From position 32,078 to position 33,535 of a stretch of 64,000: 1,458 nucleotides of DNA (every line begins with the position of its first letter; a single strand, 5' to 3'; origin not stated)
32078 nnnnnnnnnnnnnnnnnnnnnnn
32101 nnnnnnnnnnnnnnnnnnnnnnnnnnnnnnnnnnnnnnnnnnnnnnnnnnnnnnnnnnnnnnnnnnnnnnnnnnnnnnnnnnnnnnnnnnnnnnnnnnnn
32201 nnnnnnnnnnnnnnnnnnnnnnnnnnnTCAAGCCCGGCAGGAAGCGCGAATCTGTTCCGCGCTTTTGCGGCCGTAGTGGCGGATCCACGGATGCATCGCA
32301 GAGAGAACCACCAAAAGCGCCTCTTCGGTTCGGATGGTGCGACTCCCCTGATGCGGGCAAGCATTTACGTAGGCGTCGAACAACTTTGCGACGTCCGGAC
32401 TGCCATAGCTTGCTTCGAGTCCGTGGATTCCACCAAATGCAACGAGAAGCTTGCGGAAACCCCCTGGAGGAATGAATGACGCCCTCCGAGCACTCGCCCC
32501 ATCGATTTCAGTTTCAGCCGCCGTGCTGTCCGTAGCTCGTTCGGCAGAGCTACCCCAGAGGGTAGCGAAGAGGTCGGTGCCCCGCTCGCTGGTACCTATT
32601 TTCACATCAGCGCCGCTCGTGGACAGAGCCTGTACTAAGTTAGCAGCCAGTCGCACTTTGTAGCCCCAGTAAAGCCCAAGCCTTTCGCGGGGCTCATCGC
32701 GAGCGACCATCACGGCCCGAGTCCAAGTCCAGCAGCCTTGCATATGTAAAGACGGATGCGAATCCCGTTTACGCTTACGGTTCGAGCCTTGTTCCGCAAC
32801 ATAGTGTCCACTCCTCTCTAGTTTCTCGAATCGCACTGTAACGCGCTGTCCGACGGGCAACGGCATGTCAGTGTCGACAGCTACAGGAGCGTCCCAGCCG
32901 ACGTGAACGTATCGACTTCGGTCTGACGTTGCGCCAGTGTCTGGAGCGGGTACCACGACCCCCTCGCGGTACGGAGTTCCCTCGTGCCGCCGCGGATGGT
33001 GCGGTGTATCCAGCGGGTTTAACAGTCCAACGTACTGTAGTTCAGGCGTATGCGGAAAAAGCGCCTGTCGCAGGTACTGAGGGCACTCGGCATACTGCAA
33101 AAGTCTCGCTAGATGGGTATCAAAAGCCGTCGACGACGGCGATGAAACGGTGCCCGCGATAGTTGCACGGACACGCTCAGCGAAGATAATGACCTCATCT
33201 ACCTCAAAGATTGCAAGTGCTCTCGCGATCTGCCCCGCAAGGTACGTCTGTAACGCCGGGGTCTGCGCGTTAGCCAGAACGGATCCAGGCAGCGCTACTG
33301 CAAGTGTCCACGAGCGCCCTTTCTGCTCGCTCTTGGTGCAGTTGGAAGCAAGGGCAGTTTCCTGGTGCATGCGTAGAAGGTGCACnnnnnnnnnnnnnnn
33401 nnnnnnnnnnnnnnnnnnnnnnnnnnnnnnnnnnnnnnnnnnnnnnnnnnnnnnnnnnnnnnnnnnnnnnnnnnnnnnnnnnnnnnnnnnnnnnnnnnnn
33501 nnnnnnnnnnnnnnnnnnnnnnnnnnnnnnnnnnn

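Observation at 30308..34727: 1.1-kb near-perfect inverted repeats bracketing the SPOUT1-like methyltransferase gene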

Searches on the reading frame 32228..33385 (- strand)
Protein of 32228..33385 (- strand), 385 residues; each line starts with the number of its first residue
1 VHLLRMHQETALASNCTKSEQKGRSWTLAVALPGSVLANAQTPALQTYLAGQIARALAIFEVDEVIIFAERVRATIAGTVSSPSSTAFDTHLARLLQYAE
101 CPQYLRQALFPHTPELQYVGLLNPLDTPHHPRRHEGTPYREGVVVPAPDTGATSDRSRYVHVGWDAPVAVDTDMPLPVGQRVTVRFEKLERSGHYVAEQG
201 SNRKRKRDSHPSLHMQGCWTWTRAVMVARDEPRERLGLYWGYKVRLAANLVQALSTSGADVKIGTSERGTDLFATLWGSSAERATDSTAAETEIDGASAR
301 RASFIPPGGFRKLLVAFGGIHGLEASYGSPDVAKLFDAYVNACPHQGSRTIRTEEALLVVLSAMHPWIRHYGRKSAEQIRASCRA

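Call 8: search_protein_families(library=pfam, proteins=[window:32228-33385:-], max_evalue=0.01)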
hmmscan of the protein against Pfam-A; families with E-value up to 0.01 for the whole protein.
window:32228-33385:- (385 aa): 1 family
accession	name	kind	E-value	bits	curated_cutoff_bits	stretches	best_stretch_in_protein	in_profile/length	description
PF02598.22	Methyltrn_RNA_3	-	2.8e-82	277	27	1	27-363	1-301/302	Putative RNA methyltransferase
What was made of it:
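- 32228..33370 (-): SPOUT1/C9orf114-type RNA methyltransferase gene: intact, 380 aa, identical to C. merolae 10D XP_005538773.1. It is inverted relative to its orthologues in related genomes. Pfam PF02598 E 2.8e-82 (call 8).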

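Call 9: find_encoding_contigs(protein=window:32228-33370:-, flank=10000, max_places=10)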
Protein window:32228-33370:- (380 aa): no gene with exactly this product is on record in the collection.

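Call 11: find_homologous_proteins(query=window:32228-33370:-, max_evalue=1e-10)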
Query window:32228-33370:- (380 aa): 2543 proteins with E <= 1e-10 among 8000 candidates; the best 120 are listed.
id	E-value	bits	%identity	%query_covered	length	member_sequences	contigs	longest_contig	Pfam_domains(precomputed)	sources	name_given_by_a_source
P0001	4.5e-254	860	99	100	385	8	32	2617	PF02598.23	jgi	jgi:predicted SPOUT superfamily RNA methylase MTH1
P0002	1.9e-146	506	64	97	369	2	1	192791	PF02598.23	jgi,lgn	jgi:predicted SPOUT superfamily RNA methylase MTH1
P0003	1.6e-140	486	62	98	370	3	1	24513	PF02598.23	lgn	-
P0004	5.2e-87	310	51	90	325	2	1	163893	PF02598.23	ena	-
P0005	2.8e-66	242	42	92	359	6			PF02598.23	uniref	uniref:28S rRNA (uridine-N(3))-methyltransferase n=2 Tax=Capra hircus TaxID=9925 RepID=A0A452E283_CA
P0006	1.0e-65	240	43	92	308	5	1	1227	PF02598.23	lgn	-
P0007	1.1e-65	240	42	94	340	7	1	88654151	PF02598.23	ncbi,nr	ncbi:putative methyltransferase C9orf114 homolog isoform X2 [Sciurus carolinensis]|nr:putative methy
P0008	2.2e-65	239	41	94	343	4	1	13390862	PF02598.23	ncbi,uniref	ncbi:putative methyltransferase C9orf114 [Rhopilema esculentum]|uniref:putative methyltransferase C9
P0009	5.0e-65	238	41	94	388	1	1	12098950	PF02598.23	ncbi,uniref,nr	ncbi:putative methyltransferase C9orf114-like [Silurus asotus]|uniref:28S rRNA (uridine-N(3))-methyl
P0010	8.3e-65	237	42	93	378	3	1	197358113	PF02598.23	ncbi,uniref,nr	ncbi:putative methyltransferase C9orf114 homolog [Erpetoichthys calabaricus]|uniref:putative methylt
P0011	1.4e-64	237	41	94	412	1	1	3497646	PF02598.23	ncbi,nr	ncbi:hypothetical protein lerEdw1_006792 [Lerista edwardsae]|nr:hypothetical protein lerEdw1_006792 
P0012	1.7e-64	236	42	92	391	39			PF02598.23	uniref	uniref:28S rRNA (uridine-N(3))-methyltransferase n=4 Tax=Sus scrofa TaxID=9823 RepID=A0A480X6W2_PIG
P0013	2.1e-64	236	43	92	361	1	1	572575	PF02598.23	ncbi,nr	ncbi:CI114 methyltransferase, partial [Bucco capensis]|nr:CI114 methyltransferase [Bucco capensis]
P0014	2.5e-64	236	40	93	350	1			PF02598.23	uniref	uniref:28S rRNA (uridine-N(3))-methyltransferase n=1 Tax=Scleropages formosus TaxID=113540 RepID=A0A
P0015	2.6e-64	236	41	96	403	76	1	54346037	PF02598.23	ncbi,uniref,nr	ncbi:28S rRNA (uridine-N(3))-methyltransferase isoform X1 [Herpailurus yagouaroundi]|uniref:28S rRNA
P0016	2.8e-64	236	41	94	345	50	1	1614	PF02598.23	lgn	-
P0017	4.8e-64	235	41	93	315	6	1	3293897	PF02598.23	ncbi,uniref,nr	ncbi:putative methyltransferase C9orf114 homolog [Dendronephthya gigantea]|uniref:putative methyltra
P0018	5.6e-64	235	42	93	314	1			PF02598.23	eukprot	eukprot:gene15660-17240_t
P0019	5.7e-64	235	42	94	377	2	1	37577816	PF02598.23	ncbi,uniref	ncbi:putative methyltransferase C9orf114 homolog isoform X2 [Heptranchias perlo]|uniref:putative met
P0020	7.7e-64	234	41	92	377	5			PF02598.23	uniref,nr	uniref:putative methyltransferase C9orf114 homolog n=1 Tax=Jaculus jaculus TaxID=51337 RepID=UPI001E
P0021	9.1e-64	234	40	92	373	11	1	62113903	PF02598.23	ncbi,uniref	ncbi:putative methyltransferase C9orf114 homolog isoform X1 [Chiloscyllium punctatum]|uniref:putativ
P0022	1.2e-63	234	40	94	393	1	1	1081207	PF02598.23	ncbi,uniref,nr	ncbi:putative methyltransferase C9orf114 [Physella acuta]|uniref:putative methyltransferase C9orf114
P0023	1.3e-63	233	41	92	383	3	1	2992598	PF02598.23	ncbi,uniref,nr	ncbi:putative methyltransferase C9orf114 homolog isoform X1 [Varanus komodoensis]|uniref:putative me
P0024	1.4e-63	233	42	93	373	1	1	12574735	PF02598.23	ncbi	ncbi:putative methyltransferase C9orf114 isoform 3-T4 [Liasis olivaceus]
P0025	1.5e-63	233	39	93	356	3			PF02598.23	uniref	uniref:28S rRNA (uridine-N(3))-methyltransferase n=1 Tax=Scleropages formosus TaxID=113540 RepID=A0A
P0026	1.9e-63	233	41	93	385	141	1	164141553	PF02598.23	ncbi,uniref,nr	ncbi:putative methyltransferase C9orf114 homolog [Mus pahari]|uniref:putative methyltransferase C9or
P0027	2.0e-63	233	41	92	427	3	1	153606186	PF02598.23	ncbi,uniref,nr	ncbi:putative methyltransferase C9orf114 homolog isoform X2 [Onychomys torridus]|uniref:putative met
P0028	2.1e-63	233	41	92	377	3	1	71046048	PF02598.23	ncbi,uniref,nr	ncbi:putative methyltransferase C9orf114 homolog [Scyliorhinus canicula]|uniref:putative methyltrans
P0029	2.1e-63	233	40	94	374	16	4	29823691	PF02598.23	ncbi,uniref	ncbi:putative methyltransferase C9orf114 isoform X8 [Lepidochelys kempii]|uniref:putative methyltran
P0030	2.2e-63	233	41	95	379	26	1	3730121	PF02598.23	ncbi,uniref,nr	ncbi:putative methyltransferase C9orf114 homolog [Haplochromis burtoni]|uniref:28S rRNA (uridine-N(3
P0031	2.3e-63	233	41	94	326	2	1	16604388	PF02598.23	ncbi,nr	ncbi:putative methyltransferase C9orf114 homolog isoform X2 [Hemicordylus capensis]|nr:putative meth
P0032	2.4e-63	233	41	95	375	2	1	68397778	PF02598.23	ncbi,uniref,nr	ncbi:putative methyltransferase C9orf114 homolog [Astatotilapia calliptera]|uniref:putative methyltr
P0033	3.1e-63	232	41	92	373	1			PF02598.23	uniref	uniref:putative methyltransferase C9orf114 homolog isoform X1 n=2 Tax=Pristiophorus japonicus TaxID=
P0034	4.2e-63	232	41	92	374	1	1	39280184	PF02598.23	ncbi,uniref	ncbi:putative methyltransferase C9orf114 homolog [Hoplias malabaricus]|uniref:putative methyltransfe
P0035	5.1e-63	231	42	92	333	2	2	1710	PF02598.23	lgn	-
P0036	5.7e-63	231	39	94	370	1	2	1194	PF02598.23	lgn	-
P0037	5.8e-63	231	42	93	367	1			PF02598.23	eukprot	eukprot:comp7325_c0_seq1/m.3022 comp7325_c0_seq1/g.3022 ORF comp7325_c0_seq1/g.3022 comp7325_c0_seq1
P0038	6.0e-63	231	39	94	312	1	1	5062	PF02598.23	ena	-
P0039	6.7e-63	231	41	92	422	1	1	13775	PF02598.23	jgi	jgi:predicted SPOUT superfamily RNA methylase MTH1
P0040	7.2e-63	231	40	93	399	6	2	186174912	PF02598.23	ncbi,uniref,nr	ncbi:putative methyltransferase C9orf114 homolog isoform X1 [Equus asinus]|uniref:SPOUT domain conta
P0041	7.7e-63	231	42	92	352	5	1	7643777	PF02598.23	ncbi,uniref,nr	ncbi:putative methyltransferase C9orf114 homolog [Pseudonaja textilis]|uniref:putative methyltransfe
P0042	8.9e-63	231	41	93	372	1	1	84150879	PF02598.23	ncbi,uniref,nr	ncbi:putative methyltransferase C9orf114 homolog isoform X2 [Heteronotia binoei]|uniref:putative met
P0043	9.8e-63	231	41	92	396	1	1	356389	PF02598.23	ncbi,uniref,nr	ncbi:chromosome 9 open reading frame 114 [Elysia marginata]|uniref:Chromosome 9 open reading frame 1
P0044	1.0e-62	230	43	92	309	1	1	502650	PF02598.23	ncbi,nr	ncbi:CI114 methyltransferase, partial [Psilopogon haemacephalus]|nr:CI114 methyltransferase [Psilopo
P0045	1.1e-62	230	41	92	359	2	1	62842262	PF02598.23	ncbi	ncbi:putative methyltransferase C9orf114 homolog isoform X2 [Heterodontus francisci]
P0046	1.2e-62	230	41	94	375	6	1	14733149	PF02598.23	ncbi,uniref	ncbi:putative methyltransferase C9orf114 homolog [Pituophis catenifer annectens]|uniref:putative met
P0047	1.2e-62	230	41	94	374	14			PF02598.23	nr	nr:putative methyltransferase C9orf114 homolog isoform X1 [Zootoca vivipara]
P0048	1.3e-62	230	42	91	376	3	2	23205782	PF02598.23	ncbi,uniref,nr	ncbi:hypothetical protein Q7C36_018468 [Tachysurus vachellii]|uniref:28S rRNA (uridine-N(3))-methylt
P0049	1.3e-62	230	42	91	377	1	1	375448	PF02598.23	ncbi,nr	ncbi:CI114 methyltransferase, partial [Urocolius indicus]|nr:CI114 methyltransferase [Urocolius indi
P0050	1.3e-62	230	40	94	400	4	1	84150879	PF02598.23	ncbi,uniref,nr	ncbi:putative methyltransferase C9orf114 homolog isoform X1 [Heteronotia binoei]|uniref:putative met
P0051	1.6e-62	230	43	91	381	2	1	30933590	PF02598.23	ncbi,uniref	ncbi:putative methyltransferase C9orf114 homolog isoform X2 [Trichomycterus rosablanca]|uniref:putat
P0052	1.6e-62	230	41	94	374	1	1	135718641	PF02598.23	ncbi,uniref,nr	ncbi:putative methyltransferase C9orf114 [Zootoca vivipara]|uniref:putative methyltransferase C9orf1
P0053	1.6e-62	230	40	91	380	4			PF02598.23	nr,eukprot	nr:PREDICTED: putative methyltransferase C9orf114 homolog [Anolis carolinensis]|eukprot:XP_003230220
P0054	1.7e-62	230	42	92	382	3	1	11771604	PF02598.23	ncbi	ncbi:28S rRNA (uridine-N(3))-methyltransferase [Pogona vitticeps]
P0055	1.7e-62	230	39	95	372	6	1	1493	PF02598.23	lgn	-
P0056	1.8e-62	230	40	93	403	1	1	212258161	PF02598.23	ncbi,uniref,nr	ncbi:putative methyltransferase C9orf114 homolog isoform X1 [Desmodus rotundus]|uniref:putative meth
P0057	2.1e-62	229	42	91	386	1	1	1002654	PF02598.23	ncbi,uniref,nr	ncbi:putative methyltransferase C9orf114 isoform X1 [Acanthaster planci]|uniref:28S rRNA (uridine-N(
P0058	2.2e-62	229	39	93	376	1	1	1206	PF02598.23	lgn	-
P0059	2.5e-62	229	40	95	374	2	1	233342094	PF02598.23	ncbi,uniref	ncbi:putative methyltransferase C9orf114 homolog isoform 2-T2 [Anomaloglossus baeobatrachus]|uniref:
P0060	2.8e-62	229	40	94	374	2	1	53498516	PF02598.23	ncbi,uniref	ncbi:28S rRNA (uridine-N(3))-methyltransferase isoform X2 [Paroedura picta]|uniref:28S rRNA (uridine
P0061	2.9e-62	229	40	95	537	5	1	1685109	PF02598.23,PF15299.12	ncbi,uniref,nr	ncbi:putative methyltransferase C9orf114 [Strongylocentrotus purpuratus]|uniref:28S rRNA (uridine-N(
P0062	3.5e-62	229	40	91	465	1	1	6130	PF02598.23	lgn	-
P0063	3.5e-62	229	40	95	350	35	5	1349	PF02598.23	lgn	-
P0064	3.9e-62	229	41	91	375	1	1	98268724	PF02598.23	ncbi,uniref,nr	ncbi:putative methyltransferase C9orf114 homolog [Ostrea edulis]|uniref:putative methyltransferase C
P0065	4.8e-62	228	41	92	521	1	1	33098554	PF02598.23,PF15299.12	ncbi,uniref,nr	ncbi:putative methyltransferase C9orf114 isoform X4 [Lytechinus variegatus]|uniref:putative methyltr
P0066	5.2e-62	228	41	94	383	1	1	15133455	PF02598.23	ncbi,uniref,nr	ncbi:hypothetical protein JRQ81_008470 [Phrynocephalus forsythii]|uniref:28S rRNA (uridine-N(3))-met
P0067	5.2e-62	228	40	94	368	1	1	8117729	PF02598.23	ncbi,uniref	ncbi:putative methyltransferase C9orf114 homolog [Tiliqua scincoides]|uniref:putative methyltransfer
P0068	5.6e-62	228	40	95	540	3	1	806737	PF02598.23,PF15299.12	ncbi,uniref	ncbi:putative methyltransferase C9orf114 homolog [Diadema antillarum]|uniref:putative methyltransfer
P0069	6.2e-62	228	41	92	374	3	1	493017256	PF02598.23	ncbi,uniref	ncbi:putative methyltransferase C9orf114 homolog isoform X2 [Pseudophryne corroboree]|uniref:putativ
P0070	6.7e-62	228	42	92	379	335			PF02598.23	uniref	uniref:28S rRNA (uridine-N(3))-methyltransferase n=1 Tax=Junco hyemalis TaxID=40217 RepID=A0A8C5IZA9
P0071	6.7e-62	228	41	92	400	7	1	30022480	PF02598.23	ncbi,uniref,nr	ncbi:putative methyltransferase C9orf114 homolog isoform X1 [Clupea harengus]|uniref:28S rRNA (uridi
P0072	6.7e-62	228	42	91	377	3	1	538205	PF02598.23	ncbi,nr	ncbi:CI114 methyltransferase, partial [Chionis minor]|nr:CI114 methyltransferase [Chionis minor]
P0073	6.8e-62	228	40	90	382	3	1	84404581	PF02598.23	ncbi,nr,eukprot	ncbi:putative methyltransferase C9orf114 homolog isoform X2 [Latimeria chalumnae]|nr:PREDICTED: puta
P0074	8.4e-62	227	41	92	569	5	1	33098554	PF02598.23,PF15299.12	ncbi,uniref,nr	ncbi:putative methyltransferase C9orf114 isoform X2 [Lytechinus variegatus]|uniref:putative methyltr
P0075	1.0e-61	227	40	93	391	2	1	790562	PF02598.23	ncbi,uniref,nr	ncbi:hypothetical protein EGW08_005046 [Elysia chlorotica]|uniref:SPOUT domain containing methyltran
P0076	1.1e-61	227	42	91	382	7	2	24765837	PF02598.23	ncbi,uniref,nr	ncbi:hypothetical protein QTP70_029919 [Hemibagrus guttatus]|uniref:28S rRNA (uridine-N(3))-methyltr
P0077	1.1e-61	227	42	91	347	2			PF02598.23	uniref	uniref:28S rRNA (uridine-N(3))-methyltransferase n=1 Tax=Amphilophus citrinellus TaxID=61819 RepID=A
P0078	1.1e-61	227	39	93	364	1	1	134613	PF02598.23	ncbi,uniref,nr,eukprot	ncbi:putative methyltransferase C9orf114 [Lingula anatina]|uniref:28S rRNA (uridine-N(3))-methyltran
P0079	1.2e-61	227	40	92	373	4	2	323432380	PF02598.23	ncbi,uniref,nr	ncbi:hypothetical protein AB205_0035890 [Aquarana catesbeiana]|uniref:28S rRNA (uridine-N(3))-methyl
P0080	1.2e-61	227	41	91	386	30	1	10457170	PF02598.23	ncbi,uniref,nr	ncbi:putative methyltransferase C9orf114 homolog [Lagopus muta]|uniref:putative methyltransferase C9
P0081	1.3e-61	227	39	91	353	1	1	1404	PF02598.23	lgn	-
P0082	1.4e-61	227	40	93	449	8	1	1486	PF02598.23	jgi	-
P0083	1.4e-61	227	41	94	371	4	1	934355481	PF02598.23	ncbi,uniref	ncbi:putative methyltransferase C9orf114 homolog [Macrotis lagotis]|uniref:putative methyltransferas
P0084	1.4e-61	227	40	91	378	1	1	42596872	PF02598.23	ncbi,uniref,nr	ncbi:hypothetical protein MATL_G00092360 [Megalops atlanticus]|uniref:28S rRNA (uridine-N(3))-methyl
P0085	1.4e-61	227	40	92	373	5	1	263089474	PF02598.23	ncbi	ncbi:28S rRNA (uridine-N(3))-methyltransferase isoform X1 [Lithobates pipiens]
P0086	1.5e-61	227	42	92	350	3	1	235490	PF02598.23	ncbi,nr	ncbi:CI114 methyltransferase, partial [Ramphastos sulfuratus]|nr:CI114 methyltransferase [Ramphastos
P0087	1.5e-61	227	39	91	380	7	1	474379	PF02598.23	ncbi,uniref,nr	ncbi:putative methyltransferase C9orf114 homolog [Ruditapes philippinarum]|uniref:putative methyltra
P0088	1.7e-61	226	40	92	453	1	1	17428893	PF02598.23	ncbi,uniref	ncbi:putative methyltransferase C9orf114 [Bolinopsis microptera]|uniref:putative methyltransferase C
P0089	2.1e-61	226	41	95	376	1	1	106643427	PF02598.23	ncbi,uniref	ncbi:putative methyltransferase C9orf114 homolog [Dendropsophus ebraccatus]|uniref:putative methyltr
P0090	2.2e-61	226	41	92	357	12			PF02598.23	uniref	uniref:28S rRNA (uridine-N(3))-methyltransferase n=1 Tax=Phasianus colchicus TaxID=9054 RepID=A0A669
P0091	2.2e-61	226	40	92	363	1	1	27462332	PF02598.23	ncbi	ncbi:putative methyltransferase C9orf114 homolog [Xenentodon cancila]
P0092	2.3e-61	226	40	94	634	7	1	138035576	PF02598.23,PF00155.28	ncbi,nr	ncbi:putative methyltransferase C9orf114 isoform X3 [Tachyglossus aculeatus]|nr:putative methyltrans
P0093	2.4e-61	226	42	92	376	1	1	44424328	PF02598.23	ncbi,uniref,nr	ncbi:putative methyltransferase C9orf114 homolog [Cheilinus undulatus]|uniref:putative methyltransfe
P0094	2.5e-61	226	40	92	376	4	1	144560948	PF02598.23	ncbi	ncbi:putative methyltransferase C9orf114 homolog [Cetorhinus maximus]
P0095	2.5e-61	226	40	92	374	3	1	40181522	PF02598.23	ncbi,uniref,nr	ncbi:putative methyltransferase C9orf114 homolog [Xyrauchen texanus]|uniref:putative methyltransfera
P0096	2.6e-61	226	41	95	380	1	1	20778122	PF02598.23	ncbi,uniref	ncbi:putative methyltransferase C9orf114 homolog [Elgaria multicarinata webbii]|uniref:putative meth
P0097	2.7e-61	226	42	91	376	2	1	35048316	PF02598.23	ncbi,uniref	ncbi:hypothetical protein ACEWY4_004444 [Coilia grayii]|uniref:28S rRNA (uridine-N(3))-methyltransfe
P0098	3.0e-61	226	40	92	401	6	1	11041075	PF02598.23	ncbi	ncbi:putative methyltransferase C9orf114 isoform 1-T1 [Vipera latastei]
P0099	3.2e-61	226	40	93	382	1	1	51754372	PF02598.23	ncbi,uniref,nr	ncbi:putative methyltransferase C9orf114 homolog [Sceloporus undulatus]|uniref:putative methyltransf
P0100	3.2e-61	226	40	95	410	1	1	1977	PF02598.23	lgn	-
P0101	3.6e-61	225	41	91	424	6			PF02598.23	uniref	uniref:28S rRNA (uridine-N(3))-methyltransferase n=1 Tax=Meleagris gallopavo TaxID=9103 RepID=A0A803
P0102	3.8e-61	225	42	92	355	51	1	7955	PF02598.23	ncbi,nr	ncbi:PREDICTED: uncharacterized protein C9orf114 homolog [Chlamydotis macqueenii]|nr:PREDICTED: unch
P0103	3.8e-61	225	40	93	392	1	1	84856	PF02598.23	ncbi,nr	ncbi:hypothetical protein PybrP1_011194 [[Pythium] brassicae (nom. inval.)]|nr:hypothetical protein 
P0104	3.9e-61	225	41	92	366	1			PF02598.23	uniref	uniref:28S rRNA (uridine-N(3))-methyltransferase n=1 Tax=Leptobrachium leishanense TaxID=445787 RepI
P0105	3.9e-61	225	37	98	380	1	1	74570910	PF02598.23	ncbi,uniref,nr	ncbi:putative methyltransferase C9orf114 [Mya arenaria]|uniref:putative methyltransferase C9orf114 n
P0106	4.0e-61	225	40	93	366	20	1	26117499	PF02598.23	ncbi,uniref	ncbi:28S rRNA (uridine-N(3))-methyltransferase isoform X2 [Carettochelys insculpta]|uniref:28S rRNA 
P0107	4.0e-61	225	41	95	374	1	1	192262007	PF02598.23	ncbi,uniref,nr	ncbi:putative methyltransferase C9orf114 homolog [Hyla sarda]|uniref:putative methyltransferase C9or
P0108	4.0e-61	225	40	93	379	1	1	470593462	PF02598.23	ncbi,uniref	ncbi:putative methyltransferase C9orf114 homolog [Phyllobates terribilis]|uniref:putative methyltran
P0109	4.1e-61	225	40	95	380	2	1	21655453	PF02598.23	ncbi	ncbi:putative methyltransferase C9orf114 homolog [Menidia menidia]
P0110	4.1e-61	225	41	92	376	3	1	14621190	PF02598.23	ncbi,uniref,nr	ncbi:putative methyltransferase C9orf114 homolog [Electrophorus electricus]|uniref:28S rRNA (uridine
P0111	4.3e-61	225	39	91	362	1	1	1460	PF02598.23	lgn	-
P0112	4.3e-61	225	41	92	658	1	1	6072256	PF02598.23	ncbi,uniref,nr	ncbi:hypothetical protein CCR75_001025 [Bremia lactucae]|uniref:Uncharacterized protein n=1 Tax=Brem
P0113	4.5e-61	225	42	92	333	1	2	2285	PF02598.23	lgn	-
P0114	4.5e-61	225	41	93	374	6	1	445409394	PF02598.23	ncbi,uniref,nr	ncbi:putative methyltransferase C9orf114 homolog [Trichosurus vulpecula]|uniref:putative methyltrans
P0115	4.9e-61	225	39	92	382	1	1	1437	PF02598.23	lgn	-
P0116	5.0e-61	225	41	94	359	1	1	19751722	PF02598.23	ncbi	ncbi:putative methyltransferase C9orf114-like, partial [Silurus meridionalis]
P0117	5.4e-61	225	40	95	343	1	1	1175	PF02598.23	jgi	-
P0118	6.0e-61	225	41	94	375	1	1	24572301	PF02598.23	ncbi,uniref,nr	ncbi:putative methyltransferase C9orf114 homolog [Silurus meridionalis]|uniref:28S rRNA (uridine-N(3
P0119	6.2e-61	225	40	94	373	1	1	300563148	PF02598.23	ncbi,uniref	ncbi:putative methyltransferase C9orf114 homolog [Hyperolius riggenbachi]|uniref:putative methyltran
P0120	6.6e-61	225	41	94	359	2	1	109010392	PF02598.23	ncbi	ncbi:putative methyltransferase C9orf114 homolog isoform X2 [Mustelus asterias]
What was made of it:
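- On SPOUT1 / C9orf114 RNA methyltransferase (PF02598): Orthologues are named 28S rRNA (uridine-N3)-methyltransferase by their sources (call 11).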

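Call 12: find_encoding_contigs(protein=P0001, flank=10000, max_places=10)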
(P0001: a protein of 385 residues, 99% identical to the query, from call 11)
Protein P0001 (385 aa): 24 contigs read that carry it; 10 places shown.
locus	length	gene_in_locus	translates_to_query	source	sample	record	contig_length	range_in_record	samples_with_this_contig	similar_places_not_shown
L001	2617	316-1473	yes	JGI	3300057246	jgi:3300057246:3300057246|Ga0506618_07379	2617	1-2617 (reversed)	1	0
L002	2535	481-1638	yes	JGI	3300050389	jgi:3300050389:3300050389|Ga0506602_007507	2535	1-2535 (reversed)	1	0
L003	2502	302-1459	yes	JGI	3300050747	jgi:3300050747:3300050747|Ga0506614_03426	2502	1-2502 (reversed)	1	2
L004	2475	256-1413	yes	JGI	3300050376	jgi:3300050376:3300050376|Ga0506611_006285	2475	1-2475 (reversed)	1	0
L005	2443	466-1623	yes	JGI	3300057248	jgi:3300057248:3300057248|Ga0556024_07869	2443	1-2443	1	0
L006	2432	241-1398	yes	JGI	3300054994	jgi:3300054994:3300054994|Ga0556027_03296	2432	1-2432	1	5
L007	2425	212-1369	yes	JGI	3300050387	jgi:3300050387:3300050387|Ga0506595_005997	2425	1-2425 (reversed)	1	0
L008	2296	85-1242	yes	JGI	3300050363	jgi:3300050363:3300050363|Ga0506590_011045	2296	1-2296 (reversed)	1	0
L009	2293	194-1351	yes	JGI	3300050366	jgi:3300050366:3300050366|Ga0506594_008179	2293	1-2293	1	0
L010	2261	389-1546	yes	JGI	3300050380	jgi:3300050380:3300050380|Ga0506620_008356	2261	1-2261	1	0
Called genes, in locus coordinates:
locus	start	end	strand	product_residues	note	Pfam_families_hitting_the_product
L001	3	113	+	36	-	?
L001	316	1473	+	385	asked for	PF02598:Methyltrn_RNA_3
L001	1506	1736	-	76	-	-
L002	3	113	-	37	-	?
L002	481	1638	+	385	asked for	PF02598:Methyltrn_RNA_3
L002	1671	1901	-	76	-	-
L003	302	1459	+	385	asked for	PF02598:Methyltrn_RNA_3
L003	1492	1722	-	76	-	-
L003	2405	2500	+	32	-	?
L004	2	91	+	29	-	?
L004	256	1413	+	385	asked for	PF02598:Methyltrn_RNA_3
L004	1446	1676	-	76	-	-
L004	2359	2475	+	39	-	?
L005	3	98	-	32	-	?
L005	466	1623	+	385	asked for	PF02598:Methyltrn_RNA_3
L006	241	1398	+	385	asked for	PF02598:Methyltrn_RNA_3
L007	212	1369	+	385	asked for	PF02598:Methyltrn_RNA_3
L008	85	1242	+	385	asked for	PF02598:Methyltrn_RNA_3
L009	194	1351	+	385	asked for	PF02598:Methyltrn_RNA_3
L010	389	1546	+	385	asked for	PF02598:Methyltrn_RNA_3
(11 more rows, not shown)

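Call 13: find_encoding_contigs(protein=P0002, flank=10000, max_places=6)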
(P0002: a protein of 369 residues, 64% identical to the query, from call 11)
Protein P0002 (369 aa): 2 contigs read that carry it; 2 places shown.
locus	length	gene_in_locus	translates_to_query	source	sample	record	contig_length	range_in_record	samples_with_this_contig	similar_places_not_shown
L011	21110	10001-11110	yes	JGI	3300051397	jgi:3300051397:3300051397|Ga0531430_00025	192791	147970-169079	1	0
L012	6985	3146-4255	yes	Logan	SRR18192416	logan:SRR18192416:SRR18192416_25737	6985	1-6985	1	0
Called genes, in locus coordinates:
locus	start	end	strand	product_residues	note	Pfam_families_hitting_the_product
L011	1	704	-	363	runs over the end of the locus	PF00097:zf-C3HC4 (weak), PF12678:zf-rbx1, PF13639:zf-RING_2, PF13923:zf-C3HC4_2, PF14634:zf-RING_5 (weak), PF17123:zf-RING_11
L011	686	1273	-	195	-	-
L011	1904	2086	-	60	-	-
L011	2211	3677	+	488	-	PF14306:PUA_2, PF01747:ATP-sulfurylase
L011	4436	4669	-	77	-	-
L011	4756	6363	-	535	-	PF12044:Metallopep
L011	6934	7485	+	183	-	-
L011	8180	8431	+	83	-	-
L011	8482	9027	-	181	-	-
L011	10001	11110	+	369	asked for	PF02598:Methyltrn_RNA_3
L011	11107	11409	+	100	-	-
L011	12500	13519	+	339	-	PF00705:PCNA_N, PF02144:Rad1, PF02747:PCNA_C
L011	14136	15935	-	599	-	PF09440:eIF3_N, PF01399:PCI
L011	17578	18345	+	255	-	PF02466:Tim17 (faint)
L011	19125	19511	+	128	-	-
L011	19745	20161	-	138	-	-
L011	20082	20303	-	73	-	-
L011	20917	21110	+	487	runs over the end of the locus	PF01980:TrmO_N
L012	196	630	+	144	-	-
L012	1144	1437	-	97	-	-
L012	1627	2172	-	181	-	-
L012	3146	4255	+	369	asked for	PF02598:Methyltrn_RNA_3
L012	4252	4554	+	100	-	-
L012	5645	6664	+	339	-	PF00705:PCNA_N, PF02144:Rad1, PF02747:PCNA_C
